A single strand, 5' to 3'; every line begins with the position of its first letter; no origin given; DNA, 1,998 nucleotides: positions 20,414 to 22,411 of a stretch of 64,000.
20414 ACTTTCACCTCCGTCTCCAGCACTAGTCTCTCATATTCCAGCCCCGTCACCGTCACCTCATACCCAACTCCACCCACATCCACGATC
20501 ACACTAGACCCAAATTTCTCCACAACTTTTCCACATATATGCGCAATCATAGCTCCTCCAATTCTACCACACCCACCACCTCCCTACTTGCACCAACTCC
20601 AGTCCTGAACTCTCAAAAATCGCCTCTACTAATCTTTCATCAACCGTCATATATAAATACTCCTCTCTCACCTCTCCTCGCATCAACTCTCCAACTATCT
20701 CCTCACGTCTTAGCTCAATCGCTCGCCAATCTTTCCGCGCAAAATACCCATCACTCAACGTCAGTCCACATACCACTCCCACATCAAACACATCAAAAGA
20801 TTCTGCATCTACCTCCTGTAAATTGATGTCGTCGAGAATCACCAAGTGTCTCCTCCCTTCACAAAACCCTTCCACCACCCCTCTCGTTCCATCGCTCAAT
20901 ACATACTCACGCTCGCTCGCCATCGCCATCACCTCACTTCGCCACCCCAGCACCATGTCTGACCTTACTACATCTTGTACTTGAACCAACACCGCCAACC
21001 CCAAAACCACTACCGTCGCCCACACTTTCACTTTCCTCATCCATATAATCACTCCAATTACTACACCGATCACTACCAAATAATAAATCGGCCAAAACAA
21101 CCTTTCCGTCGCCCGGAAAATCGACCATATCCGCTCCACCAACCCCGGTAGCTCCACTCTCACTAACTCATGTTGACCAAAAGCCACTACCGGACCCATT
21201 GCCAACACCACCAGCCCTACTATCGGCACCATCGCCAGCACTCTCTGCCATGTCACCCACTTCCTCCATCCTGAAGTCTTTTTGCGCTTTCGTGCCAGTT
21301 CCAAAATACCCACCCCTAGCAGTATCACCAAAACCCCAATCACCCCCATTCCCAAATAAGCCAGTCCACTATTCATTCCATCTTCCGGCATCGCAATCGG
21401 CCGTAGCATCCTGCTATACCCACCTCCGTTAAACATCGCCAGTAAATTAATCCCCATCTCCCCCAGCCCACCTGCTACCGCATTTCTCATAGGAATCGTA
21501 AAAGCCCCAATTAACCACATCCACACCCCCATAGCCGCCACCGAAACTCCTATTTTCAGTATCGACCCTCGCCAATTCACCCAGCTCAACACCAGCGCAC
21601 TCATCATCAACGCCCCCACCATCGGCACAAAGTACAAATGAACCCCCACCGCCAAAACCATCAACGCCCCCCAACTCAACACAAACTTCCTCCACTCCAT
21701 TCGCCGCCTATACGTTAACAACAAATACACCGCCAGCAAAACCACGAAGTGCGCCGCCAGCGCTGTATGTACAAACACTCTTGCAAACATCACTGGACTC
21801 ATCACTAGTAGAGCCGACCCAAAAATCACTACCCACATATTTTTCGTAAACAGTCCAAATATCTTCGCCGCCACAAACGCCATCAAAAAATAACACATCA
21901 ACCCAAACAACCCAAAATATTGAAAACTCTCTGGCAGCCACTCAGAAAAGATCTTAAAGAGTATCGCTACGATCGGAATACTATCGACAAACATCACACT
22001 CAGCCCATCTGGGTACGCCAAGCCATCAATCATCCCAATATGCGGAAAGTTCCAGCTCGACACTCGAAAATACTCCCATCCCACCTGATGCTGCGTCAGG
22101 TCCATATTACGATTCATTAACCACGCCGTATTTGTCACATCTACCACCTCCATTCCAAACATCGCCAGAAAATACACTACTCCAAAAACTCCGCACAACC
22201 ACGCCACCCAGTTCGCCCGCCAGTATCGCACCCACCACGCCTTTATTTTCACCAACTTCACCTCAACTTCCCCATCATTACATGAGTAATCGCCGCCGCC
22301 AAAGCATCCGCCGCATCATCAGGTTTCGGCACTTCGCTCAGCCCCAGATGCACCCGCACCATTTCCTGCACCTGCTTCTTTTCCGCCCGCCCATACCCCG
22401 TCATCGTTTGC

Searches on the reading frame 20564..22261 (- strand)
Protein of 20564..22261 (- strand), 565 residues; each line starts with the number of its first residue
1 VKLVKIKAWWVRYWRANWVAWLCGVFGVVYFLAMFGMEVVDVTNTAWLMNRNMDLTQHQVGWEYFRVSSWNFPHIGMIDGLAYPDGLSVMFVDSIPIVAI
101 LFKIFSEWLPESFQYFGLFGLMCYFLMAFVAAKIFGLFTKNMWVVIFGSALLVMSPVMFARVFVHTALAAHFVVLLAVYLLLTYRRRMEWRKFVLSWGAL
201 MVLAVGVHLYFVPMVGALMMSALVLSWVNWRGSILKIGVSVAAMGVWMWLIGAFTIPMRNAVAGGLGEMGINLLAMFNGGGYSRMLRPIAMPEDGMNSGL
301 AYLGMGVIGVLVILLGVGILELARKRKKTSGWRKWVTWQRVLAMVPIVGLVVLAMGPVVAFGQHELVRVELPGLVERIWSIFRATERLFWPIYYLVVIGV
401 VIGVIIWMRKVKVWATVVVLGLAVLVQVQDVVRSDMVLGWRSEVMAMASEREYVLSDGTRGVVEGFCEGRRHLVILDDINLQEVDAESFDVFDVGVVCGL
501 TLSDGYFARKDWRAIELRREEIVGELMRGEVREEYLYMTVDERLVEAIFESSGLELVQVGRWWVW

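Call 7: search_protein_families(library=pfam, proteins=[window:20564-22261:-])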
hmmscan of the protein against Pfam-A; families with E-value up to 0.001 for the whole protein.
window:20564-22261:- (565 aa): 1 family
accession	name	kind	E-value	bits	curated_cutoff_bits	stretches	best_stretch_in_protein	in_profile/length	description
PF19830.4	DUF6311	-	1.2e-20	74.9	27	1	26-310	12-292/303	Family of unknown function (DUF6311)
